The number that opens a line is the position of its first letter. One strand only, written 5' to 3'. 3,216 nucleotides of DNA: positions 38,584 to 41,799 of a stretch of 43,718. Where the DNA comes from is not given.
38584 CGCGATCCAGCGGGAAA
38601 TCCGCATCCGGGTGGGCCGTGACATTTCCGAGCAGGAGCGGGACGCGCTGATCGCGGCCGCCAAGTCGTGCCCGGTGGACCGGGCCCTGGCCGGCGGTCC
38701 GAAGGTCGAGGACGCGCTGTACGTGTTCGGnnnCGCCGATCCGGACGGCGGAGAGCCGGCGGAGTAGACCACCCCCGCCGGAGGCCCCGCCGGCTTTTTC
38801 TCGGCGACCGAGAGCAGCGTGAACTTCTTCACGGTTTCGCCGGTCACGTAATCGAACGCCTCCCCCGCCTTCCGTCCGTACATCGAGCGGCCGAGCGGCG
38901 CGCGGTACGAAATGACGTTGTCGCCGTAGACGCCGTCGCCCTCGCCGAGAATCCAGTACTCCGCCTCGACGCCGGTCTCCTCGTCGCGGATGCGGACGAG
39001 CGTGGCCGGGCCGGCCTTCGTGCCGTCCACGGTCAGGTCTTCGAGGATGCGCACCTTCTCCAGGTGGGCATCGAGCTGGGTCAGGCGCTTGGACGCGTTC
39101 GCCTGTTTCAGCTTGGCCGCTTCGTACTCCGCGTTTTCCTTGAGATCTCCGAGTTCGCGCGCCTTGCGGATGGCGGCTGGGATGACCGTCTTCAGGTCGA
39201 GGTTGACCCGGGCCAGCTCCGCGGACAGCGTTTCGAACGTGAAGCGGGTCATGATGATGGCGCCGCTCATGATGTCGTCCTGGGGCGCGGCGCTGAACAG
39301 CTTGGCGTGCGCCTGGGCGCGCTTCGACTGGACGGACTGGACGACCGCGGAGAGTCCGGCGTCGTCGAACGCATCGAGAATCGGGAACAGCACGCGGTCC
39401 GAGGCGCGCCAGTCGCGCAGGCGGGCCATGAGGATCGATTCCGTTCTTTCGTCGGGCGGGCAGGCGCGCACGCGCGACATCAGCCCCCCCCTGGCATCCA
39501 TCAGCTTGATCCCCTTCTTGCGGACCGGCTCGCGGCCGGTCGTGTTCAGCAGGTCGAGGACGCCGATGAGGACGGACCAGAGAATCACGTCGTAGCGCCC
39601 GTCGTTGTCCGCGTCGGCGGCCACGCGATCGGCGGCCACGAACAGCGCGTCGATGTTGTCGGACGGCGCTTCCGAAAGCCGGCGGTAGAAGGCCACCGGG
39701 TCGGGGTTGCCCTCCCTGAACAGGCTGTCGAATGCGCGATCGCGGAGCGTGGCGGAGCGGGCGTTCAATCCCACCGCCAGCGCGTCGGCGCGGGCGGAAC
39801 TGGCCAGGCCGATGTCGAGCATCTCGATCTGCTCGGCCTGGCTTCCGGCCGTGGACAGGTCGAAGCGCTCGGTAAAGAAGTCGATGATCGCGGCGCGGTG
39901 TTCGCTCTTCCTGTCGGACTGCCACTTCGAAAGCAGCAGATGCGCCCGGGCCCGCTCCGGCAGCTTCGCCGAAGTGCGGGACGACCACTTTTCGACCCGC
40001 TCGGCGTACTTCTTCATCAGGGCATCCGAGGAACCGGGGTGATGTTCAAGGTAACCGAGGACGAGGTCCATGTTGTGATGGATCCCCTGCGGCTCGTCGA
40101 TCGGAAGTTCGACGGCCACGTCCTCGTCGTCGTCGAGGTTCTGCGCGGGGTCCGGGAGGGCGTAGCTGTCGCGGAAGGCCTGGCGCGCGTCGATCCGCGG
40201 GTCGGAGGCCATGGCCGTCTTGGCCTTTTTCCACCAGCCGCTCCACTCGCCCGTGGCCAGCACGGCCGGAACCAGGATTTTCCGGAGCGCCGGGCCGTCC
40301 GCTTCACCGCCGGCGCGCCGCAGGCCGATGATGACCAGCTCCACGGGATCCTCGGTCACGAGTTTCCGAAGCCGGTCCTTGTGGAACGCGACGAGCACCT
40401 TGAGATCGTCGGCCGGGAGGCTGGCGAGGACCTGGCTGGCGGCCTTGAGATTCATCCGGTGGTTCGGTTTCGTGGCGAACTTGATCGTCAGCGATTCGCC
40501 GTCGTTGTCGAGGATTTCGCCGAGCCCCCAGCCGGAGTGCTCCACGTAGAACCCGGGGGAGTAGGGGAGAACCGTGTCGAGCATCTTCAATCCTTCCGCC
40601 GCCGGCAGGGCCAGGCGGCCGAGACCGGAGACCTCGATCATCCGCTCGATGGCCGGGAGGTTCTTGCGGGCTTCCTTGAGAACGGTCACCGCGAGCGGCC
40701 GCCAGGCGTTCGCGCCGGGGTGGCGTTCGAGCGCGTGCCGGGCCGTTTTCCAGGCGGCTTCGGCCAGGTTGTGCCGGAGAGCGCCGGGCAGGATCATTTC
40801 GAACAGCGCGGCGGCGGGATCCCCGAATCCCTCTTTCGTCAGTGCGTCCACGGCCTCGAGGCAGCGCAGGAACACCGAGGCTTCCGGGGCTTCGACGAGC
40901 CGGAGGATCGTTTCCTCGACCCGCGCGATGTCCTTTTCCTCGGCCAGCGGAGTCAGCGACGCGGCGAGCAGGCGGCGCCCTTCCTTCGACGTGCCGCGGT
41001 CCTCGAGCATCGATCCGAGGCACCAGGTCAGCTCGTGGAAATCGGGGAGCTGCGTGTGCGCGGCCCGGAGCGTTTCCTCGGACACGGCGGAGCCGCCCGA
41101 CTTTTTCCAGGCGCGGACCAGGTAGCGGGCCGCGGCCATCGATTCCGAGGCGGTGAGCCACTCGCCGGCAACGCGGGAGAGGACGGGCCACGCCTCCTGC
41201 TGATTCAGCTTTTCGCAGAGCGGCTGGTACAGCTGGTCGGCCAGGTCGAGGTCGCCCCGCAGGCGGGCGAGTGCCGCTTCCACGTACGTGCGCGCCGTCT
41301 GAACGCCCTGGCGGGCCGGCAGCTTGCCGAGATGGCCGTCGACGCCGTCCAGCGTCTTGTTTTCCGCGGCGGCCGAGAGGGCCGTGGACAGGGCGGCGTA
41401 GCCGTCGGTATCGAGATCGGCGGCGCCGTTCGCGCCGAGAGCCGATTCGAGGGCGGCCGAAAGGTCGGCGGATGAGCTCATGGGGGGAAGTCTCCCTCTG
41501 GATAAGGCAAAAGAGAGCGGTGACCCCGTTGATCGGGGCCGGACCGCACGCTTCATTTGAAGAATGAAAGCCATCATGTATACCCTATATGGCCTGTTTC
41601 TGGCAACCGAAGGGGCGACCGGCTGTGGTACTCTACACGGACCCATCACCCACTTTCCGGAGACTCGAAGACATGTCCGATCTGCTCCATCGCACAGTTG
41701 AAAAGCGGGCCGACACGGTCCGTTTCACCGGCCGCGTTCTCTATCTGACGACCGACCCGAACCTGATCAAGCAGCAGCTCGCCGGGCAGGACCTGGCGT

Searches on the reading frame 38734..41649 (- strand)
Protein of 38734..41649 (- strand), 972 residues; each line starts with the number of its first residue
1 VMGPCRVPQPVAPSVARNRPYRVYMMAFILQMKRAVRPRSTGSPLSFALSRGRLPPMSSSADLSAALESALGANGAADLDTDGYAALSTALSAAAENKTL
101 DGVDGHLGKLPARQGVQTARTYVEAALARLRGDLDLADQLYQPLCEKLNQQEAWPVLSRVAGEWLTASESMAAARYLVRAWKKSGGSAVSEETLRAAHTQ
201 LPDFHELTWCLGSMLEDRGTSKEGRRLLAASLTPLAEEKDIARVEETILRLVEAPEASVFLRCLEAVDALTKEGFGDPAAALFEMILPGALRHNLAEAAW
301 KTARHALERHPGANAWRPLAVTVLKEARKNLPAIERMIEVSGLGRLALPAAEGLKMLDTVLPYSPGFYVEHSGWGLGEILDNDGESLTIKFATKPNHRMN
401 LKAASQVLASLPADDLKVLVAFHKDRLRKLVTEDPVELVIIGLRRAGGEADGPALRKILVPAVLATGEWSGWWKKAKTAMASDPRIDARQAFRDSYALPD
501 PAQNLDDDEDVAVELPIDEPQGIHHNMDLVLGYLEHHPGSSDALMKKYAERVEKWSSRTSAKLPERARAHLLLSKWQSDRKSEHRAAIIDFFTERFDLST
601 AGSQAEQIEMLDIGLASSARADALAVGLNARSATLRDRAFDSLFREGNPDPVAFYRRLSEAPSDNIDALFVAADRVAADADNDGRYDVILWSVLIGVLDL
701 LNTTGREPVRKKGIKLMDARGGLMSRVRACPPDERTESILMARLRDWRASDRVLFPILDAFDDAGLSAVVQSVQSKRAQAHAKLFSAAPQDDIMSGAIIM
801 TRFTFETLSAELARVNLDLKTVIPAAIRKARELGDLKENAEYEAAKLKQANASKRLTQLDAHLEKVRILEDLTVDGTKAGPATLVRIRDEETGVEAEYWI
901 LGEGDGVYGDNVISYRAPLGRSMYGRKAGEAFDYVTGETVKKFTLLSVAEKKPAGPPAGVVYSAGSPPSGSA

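Call 70: search_protein_families(library=pfam, proteins=[window:38734-41649:-], max_evalue=0.00001)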
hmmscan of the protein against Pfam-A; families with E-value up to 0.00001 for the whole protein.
window:38734-41649:- (972 aa): 2 families
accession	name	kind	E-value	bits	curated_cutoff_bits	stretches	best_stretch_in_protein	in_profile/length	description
PF03449.20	GreA_GreB_N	-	1.1e-13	51.7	24.5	1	798-868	1-71/71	Transcription elongation factor, N-terminal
PF01272.25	GreA_GreB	-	2.5e-09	37.4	26.9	1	883-948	10-75/77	Transcription elongation factor, GreA/GreB, C-term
